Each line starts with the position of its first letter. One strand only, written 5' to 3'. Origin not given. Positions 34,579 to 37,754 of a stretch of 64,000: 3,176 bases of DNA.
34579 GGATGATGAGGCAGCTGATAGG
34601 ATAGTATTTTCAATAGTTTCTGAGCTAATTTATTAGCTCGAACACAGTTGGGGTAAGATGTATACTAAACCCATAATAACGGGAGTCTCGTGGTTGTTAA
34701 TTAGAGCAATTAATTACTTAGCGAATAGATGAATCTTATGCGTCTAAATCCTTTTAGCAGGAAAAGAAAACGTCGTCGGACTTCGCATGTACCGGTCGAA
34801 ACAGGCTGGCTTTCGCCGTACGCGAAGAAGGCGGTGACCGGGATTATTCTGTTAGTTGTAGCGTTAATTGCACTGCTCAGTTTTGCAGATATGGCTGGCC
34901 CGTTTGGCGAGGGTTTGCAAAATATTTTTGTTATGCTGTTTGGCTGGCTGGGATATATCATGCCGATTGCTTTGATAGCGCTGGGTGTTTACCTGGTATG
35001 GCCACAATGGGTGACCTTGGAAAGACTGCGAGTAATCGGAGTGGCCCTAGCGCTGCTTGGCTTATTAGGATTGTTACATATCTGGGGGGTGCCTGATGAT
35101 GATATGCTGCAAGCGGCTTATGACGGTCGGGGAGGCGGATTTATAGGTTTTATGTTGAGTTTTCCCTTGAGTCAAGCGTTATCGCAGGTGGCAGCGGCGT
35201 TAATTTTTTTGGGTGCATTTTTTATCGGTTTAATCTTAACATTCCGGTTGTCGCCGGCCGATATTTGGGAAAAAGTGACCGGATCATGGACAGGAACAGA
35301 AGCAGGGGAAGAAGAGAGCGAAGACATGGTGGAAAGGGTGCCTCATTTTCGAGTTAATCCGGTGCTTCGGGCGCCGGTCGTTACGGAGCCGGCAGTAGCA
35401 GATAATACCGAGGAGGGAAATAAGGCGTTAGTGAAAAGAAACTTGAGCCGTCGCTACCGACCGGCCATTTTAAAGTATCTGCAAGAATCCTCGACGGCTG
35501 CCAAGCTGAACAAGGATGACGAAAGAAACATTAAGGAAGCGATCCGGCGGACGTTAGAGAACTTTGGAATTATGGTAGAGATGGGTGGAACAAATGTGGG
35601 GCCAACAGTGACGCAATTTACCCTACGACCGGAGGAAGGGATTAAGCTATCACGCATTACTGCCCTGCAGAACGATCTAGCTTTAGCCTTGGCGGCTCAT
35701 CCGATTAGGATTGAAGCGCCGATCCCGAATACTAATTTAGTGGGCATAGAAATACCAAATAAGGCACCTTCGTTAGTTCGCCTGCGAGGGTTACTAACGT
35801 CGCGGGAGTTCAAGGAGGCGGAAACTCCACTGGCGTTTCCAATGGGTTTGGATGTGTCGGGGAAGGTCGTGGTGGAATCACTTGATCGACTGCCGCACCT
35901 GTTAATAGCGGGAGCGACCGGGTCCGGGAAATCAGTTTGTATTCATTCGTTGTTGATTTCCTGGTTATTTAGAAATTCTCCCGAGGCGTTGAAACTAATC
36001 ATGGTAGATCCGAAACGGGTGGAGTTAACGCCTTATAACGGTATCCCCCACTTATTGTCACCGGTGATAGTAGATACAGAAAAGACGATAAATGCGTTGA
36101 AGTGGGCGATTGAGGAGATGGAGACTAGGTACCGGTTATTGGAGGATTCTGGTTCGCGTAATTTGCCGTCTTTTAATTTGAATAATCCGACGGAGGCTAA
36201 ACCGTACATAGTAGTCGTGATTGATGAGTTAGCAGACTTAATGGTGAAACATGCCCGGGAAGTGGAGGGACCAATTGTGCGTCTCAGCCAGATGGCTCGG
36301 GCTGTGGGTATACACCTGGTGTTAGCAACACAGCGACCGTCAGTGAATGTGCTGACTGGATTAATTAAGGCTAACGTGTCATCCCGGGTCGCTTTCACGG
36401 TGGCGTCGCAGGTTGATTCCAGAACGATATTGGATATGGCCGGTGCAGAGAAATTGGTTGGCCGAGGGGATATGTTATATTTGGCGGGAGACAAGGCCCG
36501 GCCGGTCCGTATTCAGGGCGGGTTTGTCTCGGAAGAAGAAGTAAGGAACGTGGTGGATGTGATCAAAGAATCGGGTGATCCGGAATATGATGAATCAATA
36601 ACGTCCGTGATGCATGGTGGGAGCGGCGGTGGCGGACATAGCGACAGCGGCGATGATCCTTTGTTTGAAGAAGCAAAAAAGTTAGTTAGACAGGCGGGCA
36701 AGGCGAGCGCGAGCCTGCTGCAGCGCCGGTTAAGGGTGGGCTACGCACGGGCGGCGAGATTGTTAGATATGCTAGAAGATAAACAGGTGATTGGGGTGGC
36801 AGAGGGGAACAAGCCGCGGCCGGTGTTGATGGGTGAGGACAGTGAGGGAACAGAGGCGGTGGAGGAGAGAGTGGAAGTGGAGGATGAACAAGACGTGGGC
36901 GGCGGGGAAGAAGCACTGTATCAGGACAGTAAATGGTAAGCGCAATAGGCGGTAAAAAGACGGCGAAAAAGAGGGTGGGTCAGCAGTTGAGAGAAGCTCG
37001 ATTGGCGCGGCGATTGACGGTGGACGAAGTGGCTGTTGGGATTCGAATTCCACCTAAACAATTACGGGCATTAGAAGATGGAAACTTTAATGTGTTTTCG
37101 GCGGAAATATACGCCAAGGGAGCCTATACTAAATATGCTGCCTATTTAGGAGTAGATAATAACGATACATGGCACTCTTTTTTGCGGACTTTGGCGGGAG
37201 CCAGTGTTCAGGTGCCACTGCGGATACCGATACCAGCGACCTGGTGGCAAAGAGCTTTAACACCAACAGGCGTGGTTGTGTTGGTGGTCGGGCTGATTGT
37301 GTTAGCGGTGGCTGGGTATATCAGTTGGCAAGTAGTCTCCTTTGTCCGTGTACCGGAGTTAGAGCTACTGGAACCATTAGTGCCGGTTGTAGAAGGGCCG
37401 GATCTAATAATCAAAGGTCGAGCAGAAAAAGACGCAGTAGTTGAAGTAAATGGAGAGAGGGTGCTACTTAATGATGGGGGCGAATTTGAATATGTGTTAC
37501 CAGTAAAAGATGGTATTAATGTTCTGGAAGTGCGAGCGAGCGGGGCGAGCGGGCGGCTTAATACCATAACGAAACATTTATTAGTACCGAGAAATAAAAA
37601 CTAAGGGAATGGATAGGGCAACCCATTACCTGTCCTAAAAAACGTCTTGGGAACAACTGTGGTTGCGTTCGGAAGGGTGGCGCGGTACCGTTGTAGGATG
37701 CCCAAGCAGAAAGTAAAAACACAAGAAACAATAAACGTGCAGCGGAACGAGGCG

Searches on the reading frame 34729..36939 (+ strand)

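Call 10: search_protein_families(library=pfam, proteins=[window:34729-36939:+], max_evalue=0.001)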
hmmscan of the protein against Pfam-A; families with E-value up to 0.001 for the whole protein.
window:34729-36939:+ (736 aa): 4 families
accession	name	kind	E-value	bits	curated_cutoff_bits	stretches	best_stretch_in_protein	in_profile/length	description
PF01580.24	FtsK_SpoIIIE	-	1.6e-55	188.4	24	1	352-539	2-221/221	FtsK/SpoIIIE family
PF17854.6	FtsK_alpha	-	2.9e-26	92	22.9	1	249-344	5-101/101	FtsK alpha domain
PF09397.16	FtsK_gamma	-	2.1e-24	85.5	30.6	1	642-701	3-62/63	Ftsk gamma domain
PF13491.11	FtsK_4TM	-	6.5e-09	36.1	23.1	1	53-183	44-170/171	4TM region of DNA translocase FtsK/SpoIIIE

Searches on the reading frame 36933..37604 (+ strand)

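Call 10: search_protein_families(library=pfam, proteins=[window:36933-37604:+], max_evalue=0.001)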
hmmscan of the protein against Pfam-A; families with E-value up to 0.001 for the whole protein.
window:36933-37604:+ (223 aa): 4 families
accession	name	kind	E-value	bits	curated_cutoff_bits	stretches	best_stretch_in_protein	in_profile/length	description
PF13413.12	HTH_25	-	3.2e-17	62.6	24.6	1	18-77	1-60/62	Helix-turn-helix domain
PF09136.16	Glucodextran_B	-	3.9e-06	27.1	27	1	165-214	27-77/83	Glucodextranase, domain B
PF12844.13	HTH_19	-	0.00012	22.4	30.2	1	16-77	1-56/64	Helix-turn-helix domain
PF13560.12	HTH_31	-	0.00044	20.9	27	0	15-58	2-45/64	Helix-turn-helix domain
